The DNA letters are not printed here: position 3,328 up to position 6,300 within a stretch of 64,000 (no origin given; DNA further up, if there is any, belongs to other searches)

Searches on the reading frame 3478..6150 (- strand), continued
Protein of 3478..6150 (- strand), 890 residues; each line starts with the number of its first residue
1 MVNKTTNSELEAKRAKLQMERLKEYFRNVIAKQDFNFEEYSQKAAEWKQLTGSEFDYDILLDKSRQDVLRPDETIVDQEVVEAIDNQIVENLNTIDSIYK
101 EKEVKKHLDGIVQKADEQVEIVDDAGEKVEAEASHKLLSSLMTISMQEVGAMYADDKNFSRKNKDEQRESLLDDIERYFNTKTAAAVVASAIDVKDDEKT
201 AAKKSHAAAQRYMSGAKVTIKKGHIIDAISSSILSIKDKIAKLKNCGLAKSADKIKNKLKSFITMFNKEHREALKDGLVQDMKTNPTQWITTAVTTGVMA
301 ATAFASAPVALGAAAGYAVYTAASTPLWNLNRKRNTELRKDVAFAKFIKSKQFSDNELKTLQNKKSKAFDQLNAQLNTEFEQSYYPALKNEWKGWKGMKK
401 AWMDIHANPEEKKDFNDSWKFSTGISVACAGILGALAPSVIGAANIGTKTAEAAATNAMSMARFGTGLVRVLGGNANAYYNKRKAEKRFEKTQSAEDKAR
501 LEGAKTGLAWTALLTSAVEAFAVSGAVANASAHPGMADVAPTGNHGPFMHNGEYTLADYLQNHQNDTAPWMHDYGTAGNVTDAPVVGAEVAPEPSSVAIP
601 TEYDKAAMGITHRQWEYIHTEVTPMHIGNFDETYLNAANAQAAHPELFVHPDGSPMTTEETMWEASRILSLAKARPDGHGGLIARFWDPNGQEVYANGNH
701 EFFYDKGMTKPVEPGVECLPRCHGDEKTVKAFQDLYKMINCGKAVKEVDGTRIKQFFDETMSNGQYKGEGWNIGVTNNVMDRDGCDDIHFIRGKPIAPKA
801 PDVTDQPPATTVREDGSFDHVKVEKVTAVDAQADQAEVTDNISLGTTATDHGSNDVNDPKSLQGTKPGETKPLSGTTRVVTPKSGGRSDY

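Call 81: search_dna_similar(query=window:3478-6150:-, collection=plasmids, mode=protein, max_evalue=0.001, max_rows=10)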
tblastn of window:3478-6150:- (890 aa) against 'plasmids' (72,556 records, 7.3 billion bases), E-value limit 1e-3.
No match.

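Call 83: list_cluster_members(proteins=[P0001, P0019, P0008, P0006, P0036, P0031])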
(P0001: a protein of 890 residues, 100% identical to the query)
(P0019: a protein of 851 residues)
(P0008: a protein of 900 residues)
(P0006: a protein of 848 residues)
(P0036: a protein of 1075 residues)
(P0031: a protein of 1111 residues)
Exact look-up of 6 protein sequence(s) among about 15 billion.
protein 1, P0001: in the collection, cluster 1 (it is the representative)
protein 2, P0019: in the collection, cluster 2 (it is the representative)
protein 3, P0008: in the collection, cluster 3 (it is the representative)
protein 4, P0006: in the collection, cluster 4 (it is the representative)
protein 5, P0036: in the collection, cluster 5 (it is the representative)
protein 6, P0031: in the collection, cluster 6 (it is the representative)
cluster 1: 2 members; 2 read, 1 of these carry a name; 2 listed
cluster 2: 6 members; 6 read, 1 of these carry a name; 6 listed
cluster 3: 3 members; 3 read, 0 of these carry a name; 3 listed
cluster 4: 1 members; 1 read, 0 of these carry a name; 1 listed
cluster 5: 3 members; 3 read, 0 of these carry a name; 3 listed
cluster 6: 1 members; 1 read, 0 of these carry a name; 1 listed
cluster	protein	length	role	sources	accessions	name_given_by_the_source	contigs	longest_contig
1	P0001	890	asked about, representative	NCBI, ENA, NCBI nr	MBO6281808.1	MAG: hypothetical protein J6N49_04680 [Alphaproteobacteria bacterium] | hypothetical protein [Alphaproteobacteria bacterium]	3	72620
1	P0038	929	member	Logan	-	-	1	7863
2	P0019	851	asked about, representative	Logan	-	-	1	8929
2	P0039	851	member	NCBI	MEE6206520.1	MAG: hypothetical protein VZR95_00495 [Alphaproteobacteria bacterium]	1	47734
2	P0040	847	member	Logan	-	-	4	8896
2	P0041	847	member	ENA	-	-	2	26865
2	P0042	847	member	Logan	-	-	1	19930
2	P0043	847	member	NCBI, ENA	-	-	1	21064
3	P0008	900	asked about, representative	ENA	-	-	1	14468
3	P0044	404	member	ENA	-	-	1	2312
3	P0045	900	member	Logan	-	-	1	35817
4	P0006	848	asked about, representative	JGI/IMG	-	-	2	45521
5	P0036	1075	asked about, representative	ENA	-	-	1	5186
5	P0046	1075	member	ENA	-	-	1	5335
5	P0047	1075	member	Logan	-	-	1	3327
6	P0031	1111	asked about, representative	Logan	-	-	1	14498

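Call 89: search_solved_structures(query=A2, max_evalue=1)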
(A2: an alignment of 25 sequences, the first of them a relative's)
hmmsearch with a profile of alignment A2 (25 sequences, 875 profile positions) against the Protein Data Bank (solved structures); distinct sequences matched with E-value up to 1: 1.
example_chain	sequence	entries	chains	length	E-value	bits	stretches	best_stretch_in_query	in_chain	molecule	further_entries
4lvi_A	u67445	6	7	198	0.043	15.5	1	197-236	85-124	Plasmid recombination enzyme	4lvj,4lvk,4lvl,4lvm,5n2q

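Call 91: search_protein_families(library=ncbifam, alignment_id=A2, max_evalue=0.1)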
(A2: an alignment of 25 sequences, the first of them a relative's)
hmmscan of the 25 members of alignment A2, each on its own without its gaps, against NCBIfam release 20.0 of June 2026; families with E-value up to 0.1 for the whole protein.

A. member 1, P0001 (890 aa): 1 family
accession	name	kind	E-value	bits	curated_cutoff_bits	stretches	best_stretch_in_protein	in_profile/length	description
NF038180.1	leader_pinensin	domain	0.065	13.2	24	0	258-277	9-28/28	pinensin family lanthipeptide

B. families by the number of members that match (of 25 scanned): 8 families
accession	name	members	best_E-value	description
NF007984.0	PRK10712.1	1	0.0014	PTS fructose transporter subunit IIBC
NF008084.0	PRK10819.1-5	1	0.0025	TonB system transport protein TonB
NF004598.0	PRK05932.1-5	1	0.018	RNA polymerase factor sigma-54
NF045849.1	ICE_MMCAP2_0565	1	0.043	Mbov_0395 family pilin-like conjugal transfer protein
NF038180.1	leader_pinensin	1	0.065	pinensin family lanthipeptide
NF033845.1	MSCRAMM_ClfB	1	0.071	MSCRAMM family adhesin clumping factor ClfB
NF011591.0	PRK15016.1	1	0.08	isochorismate synthase EntC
TIGR04035.1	glucan_65_rpt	1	0.083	glucan-binding repeat-containing protein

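Call 92: search_protein_families(library=phrogs, alignment_id=A2, max_evalue=0.1)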
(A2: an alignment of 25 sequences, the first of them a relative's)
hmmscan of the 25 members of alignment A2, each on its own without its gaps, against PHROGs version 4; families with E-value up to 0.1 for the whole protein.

A. member 1, P0001 (890 aa): 0 families

B. families by the number of members that match (of 25 scanned): 10 families
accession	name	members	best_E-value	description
phrog_22574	-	1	0.0023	-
phrog_4980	-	1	0.0025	superinfection exclusion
phrog_6386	-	1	0.026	transcription antiterminator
phrog_12469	-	1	0.027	-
phrog_7187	-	1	0.03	-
phrog_3294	-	1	0.04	-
phrog_18379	-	1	0.043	-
phrog_33114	-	1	0.043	-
phrog_25945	-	1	0.079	-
phrog_35784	-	1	0.089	baseplate protein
